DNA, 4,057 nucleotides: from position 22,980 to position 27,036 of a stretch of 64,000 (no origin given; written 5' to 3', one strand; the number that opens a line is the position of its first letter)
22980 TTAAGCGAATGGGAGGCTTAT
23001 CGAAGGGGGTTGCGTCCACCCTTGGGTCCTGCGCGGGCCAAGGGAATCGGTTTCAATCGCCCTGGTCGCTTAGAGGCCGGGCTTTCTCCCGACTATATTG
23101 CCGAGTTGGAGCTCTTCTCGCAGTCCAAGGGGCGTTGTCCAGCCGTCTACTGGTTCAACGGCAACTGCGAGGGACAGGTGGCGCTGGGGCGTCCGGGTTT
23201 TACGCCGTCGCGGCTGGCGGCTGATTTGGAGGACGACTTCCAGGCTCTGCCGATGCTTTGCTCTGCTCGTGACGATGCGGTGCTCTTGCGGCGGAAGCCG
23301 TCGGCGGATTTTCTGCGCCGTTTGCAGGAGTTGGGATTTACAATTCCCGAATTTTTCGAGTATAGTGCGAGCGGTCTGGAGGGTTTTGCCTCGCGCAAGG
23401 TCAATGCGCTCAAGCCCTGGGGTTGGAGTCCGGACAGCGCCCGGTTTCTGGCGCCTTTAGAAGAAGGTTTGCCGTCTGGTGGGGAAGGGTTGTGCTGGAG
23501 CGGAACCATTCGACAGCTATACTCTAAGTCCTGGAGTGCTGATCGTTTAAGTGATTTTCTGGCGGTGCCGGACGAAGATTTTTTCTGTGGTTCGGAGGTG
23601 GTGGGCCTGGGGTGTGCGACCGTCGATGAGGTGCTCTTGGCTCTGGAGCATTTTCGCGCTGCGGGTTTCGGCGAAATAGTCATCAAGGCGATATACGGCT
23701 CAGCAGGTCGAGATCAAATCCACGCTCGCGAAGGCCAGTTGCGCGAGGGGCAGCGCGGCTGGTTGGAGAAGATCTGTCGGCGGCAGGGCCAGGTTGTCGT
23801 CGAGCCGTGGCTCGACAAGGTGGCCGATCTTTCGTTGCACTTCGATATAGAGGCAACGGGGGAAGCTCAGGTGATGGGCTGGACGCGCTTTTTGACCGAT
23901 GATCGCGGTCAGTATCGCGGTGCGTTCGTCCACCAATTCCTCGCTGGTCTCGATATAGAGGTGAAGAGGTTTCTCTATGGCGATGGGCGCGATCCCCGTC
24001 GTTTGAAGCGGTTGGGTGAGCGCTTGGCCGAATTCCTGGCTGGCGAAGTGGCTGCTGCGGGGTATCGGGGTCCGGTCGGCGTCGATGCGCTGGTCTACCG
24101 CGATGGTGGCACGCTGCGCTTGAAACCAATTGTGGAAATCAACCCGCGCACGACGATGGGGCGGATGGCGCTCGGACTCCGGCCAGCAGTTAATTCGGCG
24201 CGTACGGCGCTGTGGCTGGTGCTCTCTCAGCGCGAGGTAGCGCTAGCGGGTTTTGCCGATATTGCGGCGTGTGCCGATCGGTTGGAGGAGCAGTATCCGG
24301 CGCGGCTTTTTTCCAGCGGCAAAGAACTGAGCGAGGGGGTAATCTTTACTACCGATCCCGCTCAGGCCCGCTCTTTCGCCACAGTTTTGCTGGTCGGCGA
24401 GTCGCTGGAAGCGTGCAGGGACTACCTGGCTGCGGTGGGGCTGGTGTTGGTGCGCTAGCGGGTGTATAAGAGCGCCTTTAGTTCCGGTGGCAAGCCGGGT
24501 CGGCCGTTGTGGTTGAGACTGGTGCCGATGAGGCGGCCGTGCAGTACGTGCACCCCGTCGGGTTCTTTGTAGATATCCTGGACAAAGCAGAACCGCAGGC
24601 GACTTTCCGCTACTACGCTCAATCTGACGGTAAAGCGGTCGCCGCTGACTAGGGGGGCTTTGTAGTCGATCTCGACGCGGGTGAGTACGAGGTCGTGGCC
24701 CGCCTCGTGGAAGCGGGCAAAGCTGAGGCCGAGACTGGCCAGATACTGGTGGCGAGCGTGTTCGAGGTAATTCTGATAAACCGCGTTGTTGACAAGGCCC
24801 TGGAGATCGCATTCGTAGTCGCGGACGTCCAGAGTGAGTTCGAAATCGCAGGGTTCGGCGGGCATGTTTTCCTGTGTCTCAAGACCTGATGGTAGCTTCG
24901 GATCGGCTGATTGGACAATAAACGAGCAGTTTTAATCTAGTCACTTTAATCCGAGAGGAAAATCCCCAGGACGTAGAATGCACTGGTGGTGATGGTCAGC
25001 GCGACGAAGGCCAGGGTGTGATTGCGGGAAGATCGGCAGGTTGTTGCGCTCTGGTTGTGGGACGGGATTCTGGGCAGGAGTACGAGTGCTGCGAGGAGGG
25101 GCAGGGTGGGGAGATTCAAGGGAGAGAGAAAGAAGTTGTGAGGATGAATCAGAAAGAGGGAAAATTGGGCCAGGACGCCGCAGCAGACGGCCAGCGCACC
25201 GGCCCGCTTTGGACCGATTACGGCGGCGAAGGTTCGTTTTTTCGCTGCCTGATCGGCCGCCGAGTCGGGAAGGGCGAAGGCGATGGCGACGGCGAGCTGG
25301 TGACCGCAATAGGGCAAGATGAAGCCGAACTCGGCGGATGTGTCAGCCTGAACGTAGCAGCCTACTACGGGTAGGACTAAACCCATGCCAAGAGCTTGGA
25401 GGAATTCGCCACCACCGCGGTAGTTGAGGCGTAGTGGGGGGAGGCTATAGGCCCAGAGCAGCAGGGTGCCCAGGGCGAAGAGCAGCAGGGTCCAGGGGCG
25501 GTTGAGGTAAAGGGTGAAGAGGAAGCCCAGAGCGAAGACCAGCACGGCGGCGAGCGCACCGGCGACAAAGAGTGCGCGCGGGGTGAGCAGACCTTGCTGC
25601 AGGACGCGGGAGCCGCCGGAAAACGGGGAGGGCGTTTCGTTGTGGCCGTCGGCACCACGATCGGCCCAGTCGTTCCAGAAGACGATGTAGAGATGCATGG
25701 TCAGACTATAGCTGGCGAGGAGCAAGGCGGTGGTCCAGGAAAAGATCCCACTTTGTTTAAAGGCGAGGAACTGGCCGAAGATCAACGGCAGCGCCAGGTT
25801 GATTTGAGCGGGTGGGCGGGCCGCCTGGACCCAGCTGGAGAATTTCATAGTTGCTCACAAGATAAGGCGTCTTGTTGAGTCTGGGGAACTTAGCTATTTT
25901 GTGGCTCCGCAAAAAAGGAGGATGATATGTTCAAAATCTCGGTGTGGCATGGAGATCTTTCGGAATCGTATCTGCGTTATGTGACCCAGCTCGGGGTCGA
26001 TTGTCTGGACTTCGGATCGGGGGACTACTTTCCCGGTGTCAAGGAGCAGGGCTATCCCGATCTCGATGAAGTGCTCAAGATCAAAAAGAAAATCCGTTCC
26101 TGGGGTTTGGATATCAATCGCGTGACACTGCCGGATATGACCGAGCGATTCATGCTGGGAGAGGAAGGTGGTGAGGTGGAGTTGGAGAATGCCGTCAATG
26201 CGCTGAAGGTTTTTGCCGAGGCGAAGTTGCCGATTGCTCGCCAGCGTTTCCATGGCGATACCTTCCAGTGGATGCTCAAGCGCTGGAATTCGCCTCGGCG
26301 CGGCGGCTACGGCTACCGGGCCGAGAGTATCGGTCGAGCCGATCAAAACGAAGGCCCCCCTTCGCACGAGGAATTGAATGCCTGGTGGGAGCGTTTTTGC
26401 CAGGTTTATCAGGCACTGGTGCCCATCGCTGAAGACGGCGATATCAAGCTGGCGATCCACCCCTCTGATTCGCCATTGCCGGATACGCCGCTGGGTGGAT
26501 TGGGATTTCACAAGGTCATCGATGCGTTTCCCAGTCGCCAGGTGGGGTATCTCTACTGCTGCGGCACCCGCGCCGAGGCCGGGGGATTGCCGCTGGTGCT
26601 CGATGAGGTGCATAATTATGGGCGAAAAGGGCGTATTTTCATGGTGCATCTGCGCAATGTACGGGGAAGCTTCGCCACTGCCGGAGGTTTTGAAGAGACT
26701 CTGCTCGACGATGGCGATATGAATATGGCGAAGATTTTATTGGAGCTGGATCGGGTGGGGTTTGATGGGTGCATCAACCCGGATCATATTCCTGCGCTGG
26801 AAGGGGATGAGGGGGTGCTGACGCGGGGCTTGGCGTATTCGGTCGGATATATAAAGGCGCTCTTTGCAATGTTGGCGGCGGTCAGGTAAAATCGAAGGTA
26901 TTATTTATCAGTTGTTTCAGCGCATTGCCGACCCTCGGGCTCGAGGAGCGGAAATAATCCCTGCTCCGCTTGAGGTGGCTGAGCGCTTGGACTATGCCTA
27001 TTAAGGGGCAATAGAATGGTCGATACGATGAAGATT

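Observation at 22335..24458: Di-iron DUF455 domain fused to an ATP-grasp ligase: candidate two-step modification enzyme of unknown substrate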

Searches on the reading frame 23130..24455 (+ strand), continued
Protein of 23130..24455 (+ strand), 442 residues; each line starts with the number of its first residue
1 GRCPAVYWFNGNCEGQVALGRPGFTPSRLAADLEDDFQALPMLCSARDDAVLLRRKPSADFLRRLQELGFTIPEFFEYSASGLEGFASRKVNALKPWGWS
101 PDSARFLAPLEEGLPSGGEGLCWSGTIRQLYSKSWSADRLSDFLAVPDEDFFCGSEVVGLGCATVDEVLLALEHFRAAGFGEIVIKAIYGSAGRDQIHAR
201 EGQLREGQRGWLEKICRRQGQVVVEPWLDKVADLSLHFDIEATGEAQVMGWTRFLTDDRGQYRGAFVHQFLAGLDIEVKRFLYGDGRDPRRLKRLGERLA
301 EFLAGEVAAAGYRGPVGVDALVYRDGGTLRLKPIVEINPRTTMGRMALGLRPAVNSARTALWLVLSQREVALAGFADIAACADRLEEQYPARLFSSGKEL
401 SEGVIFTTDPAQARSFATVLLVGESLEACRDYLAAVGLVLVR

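Call 71: search_protein_families(library=pfam, proteins=[L084:4491-5987:+, L085:7908-8930:-, L085:10102-11346:+], max_evalue=0.001)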
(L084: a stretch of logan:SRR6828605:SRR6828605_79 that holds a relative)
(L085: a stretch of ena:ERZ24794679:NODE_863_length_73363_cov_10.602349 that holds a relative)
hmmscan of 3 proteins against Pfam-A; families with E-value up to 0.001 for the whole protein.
L084:4491-5987:+ (499 aa): 2 families
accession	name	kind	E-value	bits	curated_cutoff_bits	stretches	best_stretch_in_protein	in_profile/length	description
PF07969.17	Amidohydro_3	-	6.3e-21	75.8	29.7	2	370-478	364-470/472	Amidohydrolase family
PF01979.26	Amidohydro_1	-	3.4e-14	53.3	25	2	373-476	244-342/345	Amidohydrolase family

L085:7908-8930:- (340 aa): 1 family
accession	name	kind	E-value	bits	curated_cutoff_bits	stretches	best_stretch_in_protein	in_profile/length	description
PF03417.21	AAT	-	0.00013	22.2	23.2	1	102-245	3-143/225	Acyl-coenzyme A:6-aminopenicillanic acid acyl-transferase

L085:10102-11346:+ (415 aa): 0 families

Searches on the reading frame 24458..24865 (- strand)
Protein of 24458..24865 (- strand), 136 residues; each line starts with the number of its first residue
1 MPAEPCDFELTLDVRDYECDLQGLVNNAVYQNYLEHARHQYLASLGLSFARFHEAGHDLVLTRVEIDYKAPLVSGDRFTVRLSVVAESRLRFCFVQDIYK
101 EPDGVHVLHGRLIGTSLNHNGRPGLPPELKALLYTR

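Call 3: search_protein_families(library=pfam, proteins=[window:24458-24865:-], max_evalue=0.1)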
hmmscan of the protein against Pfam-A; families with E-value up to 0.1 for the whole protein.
window:24458-24865:- (136 aa): 3 families
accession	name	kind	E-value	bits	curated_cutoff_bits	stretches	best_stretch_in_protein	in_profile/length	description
PF13279.12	4HBT_2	-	1.9e-15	57.9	25.5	1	14-131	1-120/122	Thioesterase-like superfamily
PF03061.28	4HBT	-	6.5e-13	49.2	20.6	1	22-104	1-76/79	Thioesterase superfamily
PF20791.3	Acyl-ACP_TE_C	-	0.057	14.1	21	0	9-37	9-37/101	Acyl-ACP thioesterase C-terminal domain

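Call 4: search_protein_families(library=ncbifam, proteins=[window:24458-24865:-], max_evalue=0.1)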
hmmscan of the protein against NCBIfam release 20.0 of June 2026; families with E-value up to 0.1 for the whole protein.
window:24458-24865:- (136 aa): 5 families
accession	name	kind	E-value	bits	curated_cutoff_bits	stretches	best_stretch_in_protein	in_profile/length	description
TIGR00051.1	TIGR00051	subfamily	4.1e-15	56.1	68.7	1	17-104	7-94/117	YbgC/FadM family acyl-CoA thioesterase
TIGR02799.1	thio_ybgC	equivalog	1.6e-11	44.5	141.35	1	17-113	10-105/126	tol-pal system-associated acyl-CoA thioesterase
NF047424.1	MenI_Staph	exception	1.2e-10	41.4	225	1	12-105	8-101/148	1,4-dihydroxy-2-naphthoyl-CoA hydrolase MenI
NF008065.0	PRK10800.1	equivalog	2.6e-05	24.4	185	1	18-101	16-99/134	tol-pal system-associated acyl-CoA thioesterase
NF042434.1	IPMS_Lepto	equivalog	0.088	11.7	500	0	16-84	229-300/374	2-isopropylmalate synthase LeuA2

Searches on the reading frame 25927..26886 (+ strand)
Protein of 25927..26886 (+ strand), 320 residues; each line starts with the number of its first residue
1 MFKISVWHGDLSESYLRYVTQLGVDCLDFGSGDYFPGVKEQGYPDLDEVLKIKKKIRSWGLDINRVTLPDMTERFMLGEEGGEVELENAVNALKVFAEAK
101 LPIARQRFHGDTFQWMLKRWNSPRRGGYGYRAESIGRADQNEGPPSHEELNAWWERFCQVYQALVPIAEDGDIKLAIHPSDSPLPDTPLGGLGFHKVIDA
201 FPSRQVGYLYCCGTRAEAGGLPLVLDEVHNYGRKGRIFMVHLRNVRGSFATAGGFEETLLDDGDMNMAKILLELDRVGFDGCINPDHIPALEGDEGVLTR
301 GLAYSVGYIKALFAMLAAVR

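Call 65: search_protein_families(library=ncbifam, proteins=[window:25927-26886:+], max_evalue=0.00001)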
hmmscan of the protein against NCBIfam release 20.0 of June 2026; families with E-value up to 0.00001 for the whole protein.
window:25927-26886:+ (320 aa): 2 families
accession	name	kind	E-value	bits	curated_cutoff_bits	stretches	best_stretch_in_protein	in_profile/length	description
NF003027.0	PRK03906.1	subfamily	3.4e-13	49.3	191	1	153-296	208-351/385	mannonate dehydratase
TIGR00695.1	uxuA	equivalog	2.1e-07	30.4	199.55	1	153-292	208-357/394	mannonate dehydratase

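Call 71: search_protein_families(library=pfam, proteins=[window:25927-26886:+], max_evalue=0.001)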
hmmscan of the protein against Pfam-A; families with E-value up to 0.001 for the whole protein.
window:25927-26886:+ (320 aa): 2 families
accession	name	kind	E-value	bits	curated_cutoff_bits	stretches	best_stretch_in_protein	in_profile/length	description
PF03786.19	UxuA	-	1.7e-19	70.3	23.7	1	152-314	179-348/352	D-mannonate dehydratase (UxuA)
PF01261.30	AP_endonuc_2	-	2.6e-06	27.8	31.1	1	144-284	89-226/249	Xylose isomerase-like TIM barrel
